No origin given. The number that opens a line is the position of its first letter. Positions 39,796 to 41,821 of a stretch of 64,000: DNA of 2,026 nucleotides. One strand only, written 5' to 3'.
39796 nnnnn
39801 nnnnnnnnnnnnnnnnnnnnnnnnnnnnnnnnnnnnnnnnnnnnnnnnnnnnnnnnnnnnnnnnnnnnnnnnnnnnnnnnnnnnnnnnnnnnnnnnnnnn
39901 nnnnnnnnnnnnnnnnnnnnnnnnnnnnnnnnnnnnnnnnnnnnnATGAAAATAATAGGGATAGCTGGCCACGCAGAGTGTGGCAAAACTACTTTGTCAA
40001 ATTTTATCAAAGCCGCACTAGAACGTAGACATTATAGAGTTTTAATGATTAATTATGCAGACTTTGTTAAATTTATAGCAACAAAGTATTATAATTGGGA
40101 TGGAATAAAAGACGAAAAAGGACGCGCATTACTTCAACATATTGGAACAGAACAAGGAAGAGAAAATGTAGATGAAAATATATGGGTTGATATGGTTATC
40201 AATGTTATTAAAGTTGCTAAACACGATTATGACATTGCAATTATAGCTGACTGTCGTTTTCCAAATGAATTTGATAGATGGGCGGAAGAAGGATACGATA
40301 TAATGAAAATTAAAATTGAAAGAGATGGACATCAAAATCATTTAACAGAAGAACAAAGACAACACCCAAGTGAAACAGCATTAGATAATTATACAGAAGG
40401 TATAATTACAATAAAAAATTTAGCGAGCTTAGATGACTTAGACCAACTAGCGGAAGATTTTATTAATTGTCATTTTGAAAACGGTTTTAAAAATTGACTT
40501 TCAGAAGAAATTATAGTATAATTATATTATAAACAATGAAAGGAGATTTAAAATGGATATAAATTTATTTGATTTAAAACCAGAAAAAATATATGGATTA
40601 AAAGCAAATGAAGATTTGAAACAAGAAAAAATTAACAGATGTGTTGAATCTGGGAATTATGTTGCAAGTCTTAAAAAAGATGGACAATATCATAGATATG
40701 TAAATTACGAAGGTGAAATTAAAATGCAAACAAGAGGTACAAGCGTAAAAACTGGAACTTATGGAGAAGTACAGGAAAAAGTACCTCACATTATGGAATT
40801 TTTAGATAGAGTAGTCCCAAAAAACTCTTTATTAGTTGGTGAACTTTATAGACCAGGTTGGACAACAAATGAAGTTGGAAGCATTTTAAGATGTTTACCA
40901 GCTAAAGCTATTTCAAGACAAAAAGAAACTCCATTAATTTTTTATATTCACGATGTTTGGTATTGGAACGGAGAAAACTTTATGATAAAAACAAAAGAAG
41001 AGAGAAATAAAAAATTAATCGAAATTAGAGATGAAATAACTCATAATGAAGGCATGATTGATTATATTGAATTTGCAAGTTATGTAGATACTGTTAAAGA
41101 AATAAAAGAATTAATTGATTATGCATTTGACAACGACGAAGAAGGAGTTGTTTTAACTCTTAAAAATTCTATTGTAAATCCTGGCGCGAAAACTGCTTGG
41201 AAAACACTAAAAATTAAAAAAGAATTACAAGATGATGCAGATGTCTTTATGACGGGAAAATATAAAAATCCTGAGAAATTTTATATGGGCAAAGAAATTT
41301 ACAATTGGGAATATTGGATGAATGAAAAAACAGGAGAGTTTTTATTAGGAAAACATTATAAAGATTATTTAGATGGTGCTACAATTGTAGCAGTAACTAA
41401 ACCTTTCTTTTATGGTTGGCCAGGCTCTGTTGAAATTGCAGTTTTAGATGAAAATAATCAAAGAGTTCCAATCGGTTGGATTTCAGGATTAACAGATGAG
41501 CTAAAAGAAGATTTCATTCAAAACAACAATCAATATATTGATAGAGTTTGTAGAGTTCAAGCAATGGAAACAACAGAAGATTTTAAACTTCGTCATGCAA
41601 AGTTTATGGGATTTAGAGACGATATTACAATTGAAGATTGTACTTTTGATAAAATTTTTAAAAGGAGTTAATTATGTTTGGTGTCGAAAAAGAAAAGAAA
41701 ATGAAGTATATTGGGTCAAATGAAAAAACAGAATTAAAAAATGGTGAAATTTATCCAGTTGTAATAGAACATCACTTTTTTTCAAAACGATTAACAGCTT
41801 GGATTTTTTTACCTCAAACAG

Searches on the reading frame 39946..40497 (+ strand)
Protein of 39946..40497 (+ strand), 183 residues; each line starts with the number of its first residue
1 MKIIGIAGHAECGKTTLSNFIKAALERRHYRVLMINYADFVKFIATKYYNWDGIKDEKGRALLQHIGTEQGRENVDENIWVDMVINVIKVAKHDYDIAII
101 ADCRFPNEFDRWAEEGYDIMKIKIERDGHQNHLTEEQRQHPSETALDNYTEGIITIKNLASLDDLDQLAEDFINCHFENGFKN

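Call 56: search_protein_families(library=pfam, proteins=[window:39946-40497:+], max_evalue=0.01)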
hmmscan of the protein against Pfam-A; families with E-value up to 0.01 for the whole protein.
window:39946-40497:+ (183 aa): 5 families
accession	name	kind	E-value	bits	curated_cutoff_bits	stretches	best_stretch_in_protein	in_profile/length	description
PF21448.3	DNMK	-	4.4e-10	40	27.1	1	60-166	131-230/232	Deoxynucleotide monophosphate kinase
PF04275.20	P-mevalo_kinase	-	5.6e-05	23.5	33.8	1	6-113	1-109/114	Phosphomevalonate kinase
PF03205.20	MobB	-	0.0019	18.6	26.6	0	3-36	1-34/133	Molybdopterin guanine dinucleotide synthesis protein B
PF21773.2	ODAD1_CC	-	0.0052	16.3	27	1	129-175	136-182/287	ODAD1 central coiled coil region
PF00485.24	PRK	-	0.0085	16.4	22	0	3-43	1-41/196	Phosphoribulokinase / Uridine kinase family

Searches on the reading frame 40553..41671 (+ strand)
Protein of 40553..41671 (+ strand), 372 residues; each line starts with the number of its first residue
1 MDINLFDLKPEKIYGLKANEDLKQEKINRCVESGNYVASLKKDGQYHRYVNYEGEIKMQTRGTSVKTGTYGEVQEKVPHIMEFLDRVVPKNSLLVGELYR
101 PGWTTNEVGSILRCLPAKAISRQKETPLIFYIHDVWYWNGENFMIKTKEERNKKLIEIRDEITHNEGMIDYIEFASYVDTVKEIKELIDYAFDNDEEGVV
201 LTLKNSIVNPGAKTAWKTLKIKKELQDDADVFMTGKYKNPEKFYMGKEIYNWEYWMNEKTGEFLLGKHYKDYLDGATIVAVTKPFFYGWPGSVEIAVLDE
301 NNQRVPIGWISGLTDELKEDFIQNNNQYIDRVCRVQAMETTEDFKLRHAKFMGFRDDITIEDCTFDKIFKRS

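Call 103: search_protein_families(library=phrogs, proteins=[window:40553-41671:+])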
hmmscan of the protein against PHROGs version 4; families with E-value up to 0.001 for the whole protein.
window:40553-41671:+ (372 aa): 1 family
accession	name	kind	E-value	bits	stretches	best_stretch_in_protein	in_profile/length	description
phrog_114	-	DNA, RNA and nucleotide metabolism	6.2e-24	85.5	1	31-363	236-506/634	ATP-dependent DNA ligase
